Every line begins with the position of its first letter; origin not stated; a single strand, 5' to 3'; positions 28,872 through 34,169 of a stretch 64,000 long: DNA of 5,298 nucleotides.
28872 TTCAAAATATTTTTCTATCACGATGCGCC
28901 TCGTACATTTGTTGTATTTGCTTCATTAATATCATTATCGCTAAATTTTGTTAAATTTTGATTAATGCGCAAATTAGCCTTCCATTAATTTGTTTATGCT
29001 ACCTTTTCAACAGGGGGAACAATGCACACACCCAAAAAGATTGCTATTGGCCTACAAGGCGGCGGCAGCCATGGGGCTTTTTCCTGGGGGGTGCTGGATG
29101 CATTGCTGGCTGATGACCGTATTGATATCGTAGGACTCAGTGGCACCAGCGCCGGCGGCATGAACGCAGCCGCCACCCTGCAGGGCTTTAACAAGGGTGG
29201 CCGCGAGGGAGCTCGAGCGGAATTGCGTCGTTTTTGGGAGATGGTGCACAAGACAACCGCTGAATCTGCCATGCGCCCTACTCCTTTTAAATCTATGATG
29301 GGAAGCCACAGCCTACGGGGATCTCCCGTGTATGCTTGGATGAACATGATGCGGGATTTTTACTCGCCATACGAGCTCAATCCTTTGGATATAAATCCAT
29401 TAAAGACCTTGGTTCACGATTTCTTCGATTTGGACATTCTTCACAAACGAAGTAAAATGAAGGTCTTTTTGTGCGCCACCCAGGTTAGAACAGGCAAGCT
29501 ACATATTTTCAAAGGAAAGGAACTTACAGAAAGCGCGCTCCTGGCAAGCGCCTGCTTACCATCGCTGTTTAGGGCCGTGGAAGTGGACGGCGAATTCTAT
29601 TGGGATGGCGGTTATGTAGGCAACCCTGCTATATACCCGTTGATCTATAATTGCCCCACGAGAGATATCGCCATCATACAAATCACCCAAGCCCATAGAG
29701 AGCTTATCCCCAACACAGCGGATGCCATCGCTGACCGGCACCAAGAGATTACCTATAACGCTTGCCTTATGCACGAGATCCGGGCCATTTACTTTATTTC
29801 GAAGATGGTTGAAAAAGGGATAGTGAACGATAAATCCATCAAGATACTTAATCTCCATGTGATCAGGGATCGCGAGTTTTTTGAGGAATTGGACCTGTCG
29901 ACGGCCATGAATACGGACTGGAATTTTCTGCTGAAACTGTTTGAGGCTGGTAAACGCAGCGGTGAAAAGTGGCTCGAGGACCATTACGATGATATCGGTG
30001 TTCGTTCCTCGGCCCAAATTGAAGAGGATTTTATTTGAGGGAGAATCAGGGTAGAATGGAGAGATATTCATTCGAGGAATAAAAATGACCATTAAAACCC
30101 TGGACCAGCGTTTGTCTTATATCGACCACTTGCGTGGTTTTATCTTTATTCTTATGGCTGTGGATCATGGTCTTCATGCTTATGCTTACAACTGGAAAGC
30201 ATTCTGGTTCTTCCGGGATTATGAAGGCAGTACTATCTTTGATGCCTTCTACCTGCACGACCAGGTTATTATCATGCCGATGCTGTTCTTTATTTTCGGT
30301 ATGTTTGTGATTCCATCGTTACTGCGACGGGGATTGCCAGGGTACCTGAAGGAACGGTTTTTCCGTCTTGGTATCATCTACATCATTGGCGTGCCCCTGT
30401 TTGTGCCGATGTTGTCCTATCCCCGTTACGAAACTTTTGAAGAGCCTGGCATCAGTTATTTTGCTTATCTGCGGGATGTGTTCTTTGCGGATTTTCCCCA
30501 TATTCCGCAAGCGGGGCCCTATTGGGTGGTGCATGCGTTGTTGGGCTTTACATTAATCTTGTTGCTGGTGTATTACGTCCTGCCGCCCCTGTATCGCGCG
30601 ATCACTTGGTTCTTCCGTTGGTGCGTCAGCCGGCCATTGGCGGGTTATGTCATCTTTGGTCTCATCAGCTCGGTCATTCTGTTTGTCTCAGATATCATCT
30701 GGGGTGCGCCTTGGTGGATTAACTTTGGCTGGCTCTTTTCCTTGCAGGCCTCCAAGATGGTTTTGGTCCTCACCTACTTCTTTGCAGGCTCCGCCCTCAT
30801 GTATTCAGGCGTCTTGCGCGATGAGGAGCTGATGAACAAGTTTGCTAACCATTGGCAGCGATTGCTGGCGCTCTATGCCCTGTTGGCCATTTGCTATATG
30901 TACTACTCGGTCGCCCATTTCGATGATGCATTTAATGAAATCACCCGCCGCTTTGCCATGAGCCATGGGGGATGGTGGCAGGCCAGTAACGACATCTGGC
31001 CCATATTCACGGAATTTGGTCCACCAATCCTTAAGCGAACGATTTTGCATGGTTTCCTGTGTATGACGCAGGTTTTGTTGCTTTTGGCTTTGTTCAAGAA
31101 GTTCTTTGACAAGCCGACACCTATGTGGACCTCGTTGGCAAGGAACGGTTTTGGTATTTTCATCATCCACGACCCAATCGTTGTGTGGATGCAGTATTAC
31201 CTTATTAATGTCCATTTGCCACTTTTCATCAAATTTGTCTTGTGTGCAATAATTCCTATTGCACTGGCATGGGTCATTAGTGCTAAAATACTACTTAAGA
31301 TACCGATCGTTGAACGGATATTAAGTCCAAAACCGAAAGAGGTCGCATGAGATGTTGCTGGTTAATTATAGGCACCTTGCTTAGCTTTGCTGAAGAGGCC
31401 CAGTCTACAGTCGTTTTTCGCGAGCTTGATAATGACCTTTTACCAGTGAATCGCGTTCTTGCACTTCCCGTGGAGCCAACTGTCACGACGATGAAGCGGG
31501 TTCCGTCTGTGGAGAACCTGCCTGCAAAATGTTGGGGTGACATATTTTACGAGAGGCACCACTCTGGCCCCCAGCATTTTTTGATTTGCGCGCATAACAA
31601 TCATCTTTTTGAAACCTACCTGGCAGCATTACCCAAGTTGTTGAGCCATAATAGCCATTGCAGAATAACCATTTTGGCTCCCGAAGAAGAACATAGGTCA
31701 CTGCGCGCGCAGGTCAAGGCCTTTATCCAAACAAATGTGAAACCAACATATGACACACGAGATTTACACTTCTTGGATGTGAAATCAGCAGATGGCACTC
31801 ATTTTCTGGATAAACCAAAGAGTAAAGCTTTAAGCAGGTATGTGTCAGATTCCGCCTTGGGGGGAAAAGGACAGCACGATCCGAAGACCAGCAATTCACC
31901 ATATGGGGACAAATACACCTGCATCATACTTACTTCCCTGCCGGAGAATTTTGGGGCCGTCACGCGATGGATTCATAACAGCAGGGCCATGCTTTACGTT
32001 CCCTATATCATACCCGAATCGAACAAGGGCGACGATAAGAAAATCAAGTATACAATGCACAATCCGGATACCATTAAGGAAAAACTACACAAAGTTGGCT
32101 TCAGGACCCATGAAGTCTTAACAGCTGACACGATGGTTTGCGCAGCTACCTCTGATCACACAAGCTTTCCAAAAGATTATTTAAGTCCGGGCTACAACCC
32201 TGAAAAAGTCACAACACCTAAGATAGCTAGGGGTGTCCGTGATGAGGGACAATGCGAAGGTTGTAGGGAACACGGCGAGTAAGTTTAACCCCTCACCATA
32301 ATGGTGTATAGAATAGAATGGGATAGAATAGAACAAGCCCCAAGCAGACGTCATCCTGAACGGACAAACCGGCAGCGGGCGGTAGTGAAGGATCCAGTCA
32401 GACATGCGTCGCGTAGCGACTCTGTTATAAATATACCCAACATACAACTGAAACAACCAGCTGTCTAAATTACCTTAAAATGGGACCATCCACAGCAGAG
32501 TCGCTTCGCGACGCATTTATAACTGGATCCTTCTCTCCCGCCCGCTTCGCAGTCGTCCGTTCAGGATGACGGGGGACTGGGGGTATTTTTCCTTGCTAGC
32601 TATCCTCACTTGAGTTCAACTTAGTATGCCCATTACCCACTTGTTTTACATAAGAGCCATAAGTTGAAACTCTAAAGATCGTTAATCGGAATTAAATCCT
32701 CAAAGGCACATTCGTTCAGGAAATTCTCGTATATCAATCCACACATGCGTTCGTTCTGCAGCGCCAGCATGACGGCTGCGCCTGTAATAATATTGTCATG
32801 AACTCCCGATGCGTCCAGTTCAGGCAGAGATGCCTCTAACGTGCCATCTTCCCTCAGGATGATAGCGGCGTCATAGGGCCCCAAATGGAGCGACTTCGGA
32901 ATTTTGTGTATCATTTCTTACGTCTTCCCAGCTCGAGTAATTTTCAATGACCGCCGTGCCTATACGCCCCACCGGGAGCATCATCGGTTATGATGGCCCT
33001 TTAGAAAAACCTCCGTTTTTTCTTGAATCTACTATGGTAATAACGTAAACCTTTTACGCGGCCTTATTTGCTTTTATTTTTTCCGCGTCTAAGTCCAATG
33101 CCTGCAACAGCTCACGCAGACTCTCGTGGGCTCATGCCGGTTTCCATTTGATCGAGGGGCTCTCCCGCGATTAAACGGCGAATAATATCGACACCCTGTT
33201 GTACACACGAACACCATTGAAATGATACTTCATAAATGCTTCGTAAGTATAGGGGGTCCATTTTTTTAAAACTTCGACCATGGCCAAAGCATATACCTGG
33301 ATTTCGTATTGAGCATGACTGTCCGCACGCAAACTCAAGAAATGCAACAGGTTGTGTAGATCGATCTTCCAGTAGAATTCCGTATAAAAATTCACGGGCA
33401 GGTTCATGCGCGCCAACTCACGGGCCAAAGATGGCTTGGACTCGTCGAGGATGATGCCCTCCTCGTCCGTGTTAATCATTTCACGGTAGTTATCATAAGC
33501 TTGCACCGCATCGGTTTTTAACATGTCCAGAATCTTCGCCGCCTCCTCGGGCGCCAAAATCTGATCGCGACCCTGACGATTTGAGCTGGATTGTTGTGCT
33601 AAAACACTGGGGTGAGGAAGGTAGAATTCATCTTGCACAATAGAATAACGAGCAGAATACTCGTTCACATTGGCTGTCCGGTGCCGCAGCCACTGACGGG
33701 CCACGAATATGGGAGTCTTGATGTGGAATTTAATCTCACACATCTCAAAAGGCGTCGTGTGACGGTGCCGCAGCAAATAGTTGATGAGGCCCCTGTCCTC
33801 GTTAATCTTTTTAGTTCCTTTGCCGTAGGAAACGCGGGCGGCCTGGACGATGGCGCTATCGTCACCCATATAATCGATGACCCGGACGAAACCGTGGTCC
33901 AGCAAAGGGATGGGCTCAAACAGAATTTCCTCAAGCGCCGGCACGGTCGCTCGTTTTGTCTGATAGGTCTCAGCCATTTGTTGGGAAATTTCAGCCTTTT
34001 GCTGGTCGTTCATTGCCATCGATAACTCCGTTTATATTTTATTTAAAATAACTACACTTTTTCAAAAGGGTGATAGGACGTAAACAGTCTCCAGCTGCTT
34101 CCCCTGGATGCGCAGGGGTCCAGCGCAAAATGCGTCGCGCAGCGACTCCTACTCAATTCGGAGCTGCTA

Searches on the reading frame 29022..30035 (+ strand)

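Call 21: search_protein_families(library=pfam, proteins=[window:29022-30035:+], max_evalue=0.001)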
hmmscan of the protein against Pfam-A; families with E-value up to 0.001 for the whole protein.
window:29022-30035:+ (338 aa): 1 family
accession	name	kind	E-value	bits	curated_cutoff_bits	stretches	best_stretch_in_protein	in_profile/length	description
PF01734.28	Patatin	-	1.9e-19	71.1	27.7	1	11-205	3-188/191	Patatin-like phospholipase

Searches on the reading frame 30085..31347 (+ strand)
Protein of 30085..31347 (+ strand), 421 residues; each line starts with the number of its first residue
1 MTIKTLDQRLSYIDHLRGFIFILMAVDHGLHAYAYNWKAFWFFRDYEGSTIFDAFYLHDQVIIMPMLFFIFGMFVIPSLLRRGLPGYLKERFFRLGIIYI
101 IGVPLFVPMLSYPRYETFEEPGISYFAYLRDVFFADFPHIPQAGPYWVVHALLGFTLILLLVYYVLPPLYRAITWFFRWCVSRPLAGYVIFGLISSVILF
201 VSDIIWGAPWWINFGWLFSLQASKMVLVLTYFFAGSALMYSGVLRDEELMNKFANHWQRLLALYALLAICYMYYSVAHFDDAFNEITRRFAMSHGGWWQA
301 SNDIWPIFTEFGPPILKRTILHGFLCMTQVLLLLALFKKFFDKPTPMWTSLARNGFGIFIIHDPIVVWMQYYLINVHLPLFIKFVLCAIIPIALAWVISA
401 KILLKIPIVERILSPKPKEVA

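Call 58: search_protein_families(library=pfam, proteins=[window:30085-31347:+], max_evalue=0.0001)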
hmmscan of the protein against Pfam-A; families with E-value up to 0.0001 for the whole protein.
window:30085-31347:+ (421 aa): 1 family
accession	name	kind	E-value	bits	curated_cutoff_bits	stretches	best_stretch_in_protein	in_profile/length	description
PF01757.29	Acyl_transf_3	-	4.1e-17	62.7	31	1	11-399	2-325/326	Acyltransferase domain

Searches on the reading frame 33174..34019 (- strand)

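Call 58: search_protein_families(library=pfam, proteins=[window:33174-34019:-], max_evalue=0.0001)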
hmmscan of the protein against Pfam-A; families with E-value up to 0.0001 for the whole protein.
window:33174-34019:- (282 aa): 1 family
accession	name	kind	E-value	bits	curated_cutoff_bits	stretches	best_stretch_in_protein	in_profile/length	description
PF02511.20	Thy1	-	3.2e-56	190.6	24.8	1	46-256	1-190/191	Thymidylate synthase complementing protein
